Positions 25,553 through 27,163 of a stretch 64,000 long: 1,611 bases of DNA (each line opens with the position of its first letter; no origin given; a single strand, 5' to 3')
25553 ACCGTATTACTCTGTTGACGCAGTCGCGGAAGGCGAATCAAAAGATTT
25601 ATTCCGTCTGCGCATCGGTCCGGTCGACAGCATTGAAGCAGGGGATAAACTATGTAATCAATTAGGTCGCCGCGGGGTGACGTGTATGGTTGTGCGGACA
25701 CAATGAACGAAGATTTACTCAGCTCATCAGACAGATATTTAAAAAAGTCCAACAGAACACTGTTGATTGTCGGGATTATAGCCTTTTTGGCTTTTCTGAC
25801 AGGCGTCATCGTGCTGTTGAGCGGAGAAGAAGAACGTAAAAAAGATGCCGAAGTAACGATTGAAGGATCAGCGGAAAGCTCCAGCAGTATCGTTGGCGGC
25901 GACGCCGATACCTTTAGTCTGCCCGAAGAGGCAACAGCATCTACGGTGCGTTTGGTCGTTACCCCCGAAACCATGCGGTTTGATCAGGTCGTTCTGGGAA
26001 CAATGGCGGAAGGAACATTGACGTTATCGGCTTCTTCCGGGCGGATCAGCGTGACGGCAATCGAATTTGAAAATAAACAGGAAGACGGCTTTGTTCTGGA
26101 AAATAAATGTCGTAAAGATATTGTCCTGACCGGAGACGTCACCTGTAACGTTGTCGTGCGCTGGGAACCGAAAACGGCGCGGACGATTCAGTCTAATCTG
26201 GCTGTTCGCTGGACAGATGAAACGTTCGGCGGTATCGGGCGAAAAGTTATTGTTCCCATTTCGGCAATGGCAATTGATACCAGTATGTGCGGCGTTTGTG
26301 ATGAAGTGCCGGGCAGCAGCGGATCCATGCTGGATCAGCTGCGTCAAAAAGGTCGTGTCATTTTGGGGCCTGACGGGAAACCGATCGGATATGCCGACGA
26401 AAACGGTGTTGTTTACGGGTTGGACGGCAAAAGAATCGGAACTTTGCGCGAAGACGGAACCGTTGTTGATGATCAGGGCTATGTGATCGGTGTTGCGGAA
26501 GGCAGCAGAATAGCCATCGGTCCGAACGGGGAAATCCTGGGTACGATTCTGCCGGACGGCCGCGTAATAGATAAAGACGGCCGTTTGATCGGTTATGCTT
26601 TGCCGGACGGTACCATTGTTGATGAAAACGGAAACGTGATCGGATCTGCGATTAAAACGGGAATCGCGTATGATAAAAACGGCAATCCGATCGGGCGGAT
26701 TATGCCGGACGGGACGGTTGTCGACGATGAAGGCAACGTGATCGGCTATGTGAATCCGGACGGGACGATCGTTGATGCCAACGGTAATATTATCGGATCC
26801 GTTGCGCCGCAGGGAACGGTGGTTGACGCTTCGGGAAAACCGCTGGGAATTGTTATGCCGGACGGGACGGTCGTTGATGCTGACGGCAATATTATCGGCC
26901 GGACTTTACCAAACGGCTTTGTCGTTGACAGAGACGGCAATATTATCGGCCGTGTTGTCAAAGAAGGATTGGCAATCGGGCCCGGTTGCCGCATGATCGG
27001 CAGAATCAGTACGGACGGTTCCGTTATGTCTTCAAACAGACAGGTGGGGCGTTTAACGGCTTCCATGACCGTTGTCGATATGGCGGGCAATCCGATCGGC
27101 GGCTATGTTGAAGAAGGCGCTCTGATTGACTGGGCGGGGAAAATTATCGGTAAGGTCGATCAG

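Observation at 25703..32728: Giant VirB10 (about 2,340 aa) with an internal repeat array of about 1,700 aa, analogous to CagY/DotG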

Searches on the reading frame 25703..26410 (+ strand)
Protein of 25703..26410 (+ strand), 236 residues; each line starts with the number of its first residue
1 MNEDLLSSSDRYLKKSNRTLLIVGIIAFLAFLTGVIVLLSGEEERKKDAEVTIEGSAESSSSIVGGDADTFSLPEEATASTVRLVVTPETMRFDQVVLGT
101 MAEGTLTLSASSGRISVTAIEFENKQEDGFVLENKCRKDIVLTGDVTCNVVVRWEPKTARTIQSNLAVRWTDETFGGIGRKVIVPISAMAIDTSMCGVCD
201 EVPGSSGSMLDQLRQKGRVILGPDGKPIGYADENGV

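Call 30: find_homologous_proteins(query=window:25703-26410:+)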
Query window:25703-26410:+ (236 aa): 9 proteins with E <= 0.001 among 1122 candidates.
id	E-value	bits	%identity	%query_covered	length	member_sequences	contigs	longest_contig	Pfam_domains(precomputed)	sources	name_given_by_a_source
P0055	3.5e-117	408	84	92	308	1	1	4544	PF21784.4,PF21785.4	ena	-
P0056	4.6e-109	381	73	100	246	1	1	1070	-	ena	-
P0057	2.8e-107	376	73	100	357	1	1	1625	PF21784.4,PF12396.15,PF21785.4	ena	-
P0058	3.7e-97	342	92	76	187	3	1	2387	-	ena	-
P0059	6.8e-82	293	63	92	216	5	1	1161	-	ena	-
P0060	3.9e-68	248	60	78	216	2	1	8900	-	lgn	-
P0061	2.3e-58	216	89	53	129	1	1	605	-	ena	-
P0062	1.3e-44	171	40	89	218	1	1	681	-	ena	-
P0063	7.6e-24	103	71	33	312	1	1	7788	PF02350.26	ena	-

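Call 31: search_protein_families(library=pfam, proteins=[window:25703-26380:+], max_evalue=10)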
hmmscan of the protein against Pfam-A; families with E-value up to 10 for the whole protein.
window:25703-26380:+ (226 aa): 3 families
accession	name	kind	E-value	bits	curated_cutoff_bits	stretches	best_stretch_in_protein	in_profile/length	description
PF15780.11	ASH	-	0.0067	17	27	1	89-167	12-87/98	Abnormal spindle-like microcephaly-assoc'd, ASPM-SPD-2-Hydin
PF02038.21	ATP1G1_PLM_MAT8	-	0.06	13.2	26.9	1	22-46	15-40/48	ATP1G1/PLM/MAT8 family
PF22073.2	Cep192_D4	-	0.091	13.4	35.5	1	84-171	4-95/112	Cep192 domain 4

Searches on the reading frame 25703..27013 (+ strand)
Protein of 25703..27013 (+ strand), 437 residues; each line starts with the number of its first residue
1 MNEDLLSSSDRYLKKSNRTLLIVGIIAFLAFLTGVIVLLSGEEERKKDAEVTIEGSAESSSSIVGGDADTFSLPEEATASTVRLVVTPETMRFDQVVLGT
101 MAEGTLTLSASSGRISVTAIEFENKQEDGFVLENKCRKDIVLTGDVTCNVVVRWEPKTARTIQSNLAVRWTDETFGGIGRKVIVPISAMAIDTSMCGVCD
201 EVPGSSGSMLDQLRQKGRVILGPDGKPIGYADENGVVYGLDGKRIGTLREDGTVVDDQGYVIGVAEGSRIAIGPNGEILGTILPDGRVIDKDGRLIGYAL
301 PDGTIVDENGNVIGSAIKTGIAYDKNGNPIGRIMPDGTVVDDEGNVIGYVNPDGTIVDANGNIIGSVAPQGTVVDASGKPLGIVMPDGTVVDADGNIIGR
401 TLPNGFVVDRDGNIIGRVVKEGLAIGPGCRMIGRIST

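Call 42: predict_structure(alignment_id=A2)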
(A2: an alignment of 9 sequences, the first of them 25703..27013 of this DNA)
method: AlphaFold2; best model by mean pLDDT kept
length: 437 residues; sequences in the alignment: 9
mean_pLDDT: 67.9   pTM: 0.32
mean pLDDT of the five models: 67.9, 66.9, 64.7, 64.6, 62.6
residues with pLDDT >= 90: 6; 70-90: 248; 50-70: 102; < 50: 81
segments of 3 or more residues with pLDDT < 50: 1-3, 5-10, 41-78, 194-207, 421-437
pLDDT, mean of each block of 10 residues (from residue 1): 48 57 79 70 41 30 29 39 84 76 87 85 76 73 83 82 86 74 86 42 39 64 69 83 83 76 67 72 73 79 79 75 67 70 80 76 71 72 71 75 77 77 28 23
secondary structure, 60 per line:
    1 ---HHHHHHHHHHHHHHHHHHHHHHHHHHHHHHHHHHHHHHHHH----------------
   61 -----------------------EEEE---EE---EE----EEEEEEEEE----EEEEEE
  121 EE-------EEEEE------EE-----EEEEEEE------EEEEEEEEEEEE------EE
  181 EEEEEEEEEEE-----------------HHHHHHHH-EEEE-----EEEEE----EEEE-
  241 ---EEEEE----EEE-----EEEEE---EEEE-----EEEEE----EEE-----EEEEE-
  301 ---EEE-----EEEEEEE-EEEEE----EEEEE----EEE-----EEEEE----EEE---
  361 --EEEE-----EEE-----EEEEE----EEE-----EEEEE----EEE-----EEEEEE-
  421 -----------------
elements in order: H4-44 E84-87 E102-110 E115-122 E130-134 E148-154 E161-172 E179-191 H209-216 E218-221 E227-231 E236-239 E244-248 E253-255 E261-265 E269-272 E278-282 E287-289 E295-299 E304-306 E312-318 E320-324 E329-333 E338-340 E346-350 E355-357 E363-366 E372-374 E380-384 E389-391 E397-401 E406-408 E414-419

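Call 48: fold_search(model_id=the predicted structure, library=pdb)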
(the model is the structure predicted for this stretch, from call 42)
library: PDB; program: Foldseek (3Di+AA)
matches with E <= 10: 1700; with E <= 0.001: 67
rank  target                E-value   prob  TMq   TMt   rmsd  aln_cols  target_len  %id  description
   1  4aq1_A                2.3e-06  1.00  0.19  0.12  25.8       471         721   14  Structure of the SbsB S-layer protein of Geobacillus stearothermophilus PV72p2 in complex with nanobody KB6 (released 2012-06-13)
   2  2ys4_MODEL_1_A        4.1e-06  1.00  0.20  0.62   9.4       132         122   18  Solution structure of the N-terminal PapD-like domain of HYDIN protein from human (released 2008-04-08)
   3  7sqc_O1               1.5e-05  1.00  0.23  0.15   2.8       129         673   17  Ciliary C1 central pair apparatus isolated from Chlamydomonas reinhardtii (released 2022-04-13)
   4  7ptb                  1.5e-05  1.00  0.22  0.30   3.0       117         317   16  Crystal structure of the SPD-2 domain of human CEP192 (released 2022-04-06)
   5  4lk4                  2.6e-05  1.00  0.20  0.26   3.3       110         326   14  Structure of Vibrio cholerae VesB protease (released 2014-02-05)
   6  6fvi                  2.6e-05  1.00  0.20  0.56  11.8       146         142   10  ASH / PapD-like domain of human CEP192 (PapD-like domain 7) (released 2019-03-20)
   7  9ijj_L                2.9e-05  1.00  0.20  0.37   8.6       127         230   13  In situ structure of the central apparatus in mouse sperm axoneme. (released 2025-06-04)
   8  3qbt_F                3.2e-05  1.00  0.20  0.54   4.6       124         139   12  Crystal structure of OCRL1 540-678 in complex with Rab8a:GppNHp (released 2011-03-23)
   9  7sqc_O0               3.6e-05  1.00  0.23  0.09   2.8       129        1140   17  Ciliary C1 central pair apparatus isolated from Chlamydomonas reinhardtii (released 2022-04-13)
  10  7sqc_T0               4.0e-05  1.00  0.20  0.16   9.9       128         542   17  Ciliary C1 central pair apparatus isolated from Chlamydomonas reinhardtii (released 2022-04-13)
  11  7n6g_3J               4.9e-05  1.00  0.20  0.23  11.8       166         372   17  C1 of central pair (released 2022-05-18)
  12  2e6j_MODEL_1_A        6.4e-05  1.00  0.21  0.71   3.2       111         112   11  Solution structure of the C-terminal PapD-like domain from human HYDIN protein (released 2007-07-03)
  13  7sqc_T2               6.8e-05  1.00  0.21  0.17  12.3       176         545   12  Ciliary C1 central pair apparatus isolated from Chlamydomonas reinhardtii (released 2022-04-13)
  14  7sqc_2A               8.8e-05  1.00  0.20  0.12  23.1       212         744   14  Ciliary C1 central pair apparatus isolated from Chlamydomonas reinhardtii (released 2022-04-13)
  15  8jmw_A                9.8e-05  1.00  0.20  0.17  14.7       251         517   15  Fibril form of serine peptidase Vpr (released 2023-12-06)
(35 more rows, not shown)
